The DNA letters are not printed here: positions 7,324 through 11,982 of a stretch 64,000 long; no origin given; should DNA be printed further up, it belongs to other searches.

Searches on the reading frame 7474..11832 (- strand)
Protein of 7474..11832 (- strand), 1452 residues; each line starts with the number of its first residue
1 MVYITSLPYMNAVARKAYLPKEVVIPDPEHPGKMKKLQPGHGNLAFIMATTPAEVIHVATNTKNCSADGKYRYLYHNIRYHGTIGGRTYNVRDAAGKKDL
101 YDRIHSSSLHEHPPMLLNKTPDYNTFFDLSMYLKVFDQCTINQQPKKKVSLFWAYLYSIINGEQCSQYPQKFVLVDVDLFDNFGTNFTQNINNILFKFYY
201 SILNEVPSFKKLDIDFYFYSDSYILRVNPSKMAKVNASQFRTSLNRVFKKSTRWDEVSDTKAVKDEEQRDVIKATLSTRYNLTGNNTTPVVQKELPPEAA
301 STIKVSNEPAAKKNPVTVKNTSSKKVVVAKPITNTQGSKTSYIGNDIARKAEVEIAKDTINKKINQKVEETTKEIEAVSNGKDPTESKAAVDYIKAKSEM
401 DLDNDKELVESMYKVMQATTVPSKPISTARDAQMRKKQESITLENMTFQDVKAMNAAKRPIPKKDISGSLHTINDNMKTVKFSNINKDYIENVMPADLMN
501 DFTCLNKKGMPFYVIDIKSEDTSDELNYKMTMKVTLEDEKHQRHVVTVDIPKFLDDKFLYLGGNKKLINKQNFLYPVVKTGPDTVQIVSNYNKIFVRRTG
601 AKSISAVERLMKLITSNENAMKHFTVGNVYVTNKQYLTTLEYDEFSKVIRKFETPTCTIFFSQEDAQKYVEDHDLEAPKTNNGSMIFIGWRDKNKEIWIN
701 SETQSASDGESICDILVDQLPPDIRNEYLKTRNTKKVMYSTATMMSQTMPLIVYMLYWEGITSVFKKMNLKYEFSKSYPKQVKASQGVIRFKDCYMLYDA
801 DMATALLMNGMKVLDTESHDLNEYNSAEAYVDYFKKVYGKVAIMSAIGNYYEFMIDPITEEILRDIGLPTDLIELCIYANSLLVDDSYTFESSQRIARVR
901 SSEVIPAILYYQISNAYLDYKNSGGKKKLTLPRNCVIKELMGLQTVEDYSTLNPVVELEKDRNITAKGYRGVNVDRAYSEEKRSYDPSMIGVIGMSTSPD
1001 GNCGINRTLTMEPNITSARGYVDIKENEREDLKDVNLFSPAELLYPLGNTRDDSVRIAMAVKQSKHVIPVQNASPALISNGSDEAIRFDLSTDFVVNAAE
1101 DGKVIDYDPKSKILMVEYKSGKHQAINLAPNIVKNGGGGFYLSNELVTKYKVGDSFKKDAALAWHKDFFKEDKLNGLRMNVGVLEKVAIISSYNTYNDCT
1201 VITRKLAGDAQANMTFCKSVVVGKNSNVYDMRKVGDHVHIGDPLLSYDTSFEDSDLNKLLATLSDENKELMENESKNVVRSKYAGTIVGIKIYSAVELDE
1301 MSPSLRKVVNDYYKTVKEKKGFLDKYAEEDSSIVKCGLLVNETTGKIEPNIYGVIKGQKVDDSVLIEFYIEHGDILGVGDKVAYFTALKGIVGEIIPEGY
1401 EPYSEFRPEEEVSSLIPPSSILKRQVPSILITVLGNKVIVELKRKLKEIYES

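Call 50: search_protein_families(library=pfam, proteins=[window:7474-11832:-])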
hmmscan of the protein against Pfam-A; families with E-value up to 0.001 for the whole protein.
window:7474-11832:- (1452 aa): 0 families

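Call 56: search_protein_families(library=phrogs, proteins=[window:7474-11832:-], max_evalue=0.00001)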
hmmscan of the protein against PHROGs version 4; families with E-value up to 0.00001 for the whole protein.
window:7474-11832:- (1452 aa): 3 families
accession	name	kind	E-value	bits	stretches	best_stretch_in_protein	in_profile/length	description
phrog_14872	-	DNA, RNA and nucleotide metabolism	2.7e-153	513.4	1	472-1451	407-1392/1393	RNA polymerase beta subunit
phrog_3148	-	DNA, RNA and nucleotide metabolism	2.1e-150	503.8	1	225-1451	241-1421/1424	RNA polymerase beta subunit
phrog_38251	-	DNA, RNA and nucleotide metabolism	3.1e-77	261.5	1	334-975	284-945/945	RNA polymerase beta subunit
